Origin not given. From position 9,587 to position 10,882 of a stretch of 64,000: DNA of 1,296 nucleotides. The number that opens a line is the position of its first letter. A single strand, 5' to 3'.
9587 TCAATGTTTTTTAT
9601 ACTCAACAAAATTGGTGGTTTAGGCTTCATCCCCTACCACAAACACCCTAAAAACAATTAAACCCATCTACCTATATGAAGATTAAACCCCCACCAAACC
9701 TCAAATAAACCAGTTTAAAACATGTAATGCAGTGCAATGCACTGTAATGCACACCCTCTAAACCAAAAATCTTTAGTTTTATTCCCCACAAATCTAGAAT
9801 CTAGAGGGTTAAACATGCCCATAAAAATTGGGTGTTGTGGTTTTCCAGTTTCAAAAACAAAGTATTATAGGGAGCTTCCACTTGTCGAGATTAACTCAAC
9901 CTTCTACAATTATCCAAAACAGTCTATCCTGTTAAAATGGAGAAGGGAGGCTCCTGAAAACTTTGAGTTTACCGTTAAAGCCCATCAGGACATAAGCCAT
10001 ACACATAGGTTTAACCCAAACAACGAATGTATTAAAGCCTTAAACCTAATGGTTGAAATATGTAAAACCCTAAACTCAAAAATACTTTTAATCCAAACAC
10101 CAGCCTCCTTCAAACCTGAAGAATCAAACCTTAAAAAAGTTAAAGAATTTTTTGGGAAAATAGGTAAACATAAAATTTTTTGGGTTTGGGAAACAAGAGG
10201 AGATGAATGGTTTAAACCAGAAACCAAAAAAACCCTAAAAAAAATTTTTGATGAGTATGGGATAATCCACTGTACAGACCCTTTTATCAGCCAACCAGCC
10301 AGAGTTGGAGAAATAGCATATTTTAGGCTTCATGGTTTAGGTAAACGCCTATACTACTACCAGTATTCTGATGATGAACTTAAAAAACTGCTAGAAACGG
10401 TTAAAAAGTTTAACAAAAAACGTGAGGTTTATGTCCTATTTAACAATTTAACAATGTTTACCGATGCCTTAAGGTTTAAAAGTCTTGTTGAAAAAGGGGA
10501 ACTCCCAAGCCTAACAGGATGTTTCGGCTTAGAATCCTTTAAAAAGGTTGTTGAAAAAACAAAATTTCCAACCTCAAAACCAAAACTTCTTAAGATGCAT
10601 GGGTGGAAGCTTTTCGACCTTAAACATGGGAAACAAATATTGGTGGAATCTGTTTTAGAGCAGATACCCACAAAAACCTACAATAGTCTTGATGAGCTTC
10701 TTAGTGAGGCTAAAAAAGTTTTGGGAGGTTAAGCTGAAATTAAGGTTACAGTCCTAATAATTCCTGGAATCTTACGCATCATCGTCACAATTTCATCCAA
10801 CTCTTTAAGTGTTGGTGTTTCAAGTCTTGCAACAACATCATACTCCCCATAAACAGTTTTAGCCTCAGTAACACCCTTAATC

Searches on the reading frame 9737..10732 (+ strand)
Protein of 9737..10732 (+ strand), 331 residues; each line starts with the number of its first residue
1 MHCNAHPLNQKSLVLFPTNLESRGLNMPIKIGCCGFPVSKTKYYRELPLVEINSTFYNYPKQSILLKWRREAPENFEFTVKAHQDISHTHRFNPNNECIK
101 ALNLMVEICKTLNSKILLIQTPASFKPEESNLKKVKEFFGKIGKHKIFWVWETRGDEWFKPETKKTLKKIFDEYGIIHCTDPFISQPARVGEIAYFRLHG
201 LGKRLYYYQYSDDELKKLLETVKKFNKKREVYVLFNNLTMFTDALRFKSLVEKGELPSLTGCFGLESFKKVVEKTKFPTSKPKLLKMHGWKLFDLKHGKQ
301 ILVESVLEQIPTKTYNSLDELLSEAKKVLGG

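Call 20: search_protein_families(library=pfam, proteins=[window:9737-10732:+], max_evalue=0.00001)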
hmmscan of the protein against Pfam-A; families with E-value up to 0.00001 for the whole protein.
window:9737-10732:+ (331 aa): 1 family
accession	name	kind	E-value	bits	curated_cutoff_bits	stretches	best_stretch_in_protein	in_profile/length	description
PF01904.24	DUF72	-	7.2e-41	141.1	25.3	1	42-238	13-202/217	Protein of unknown function DUF72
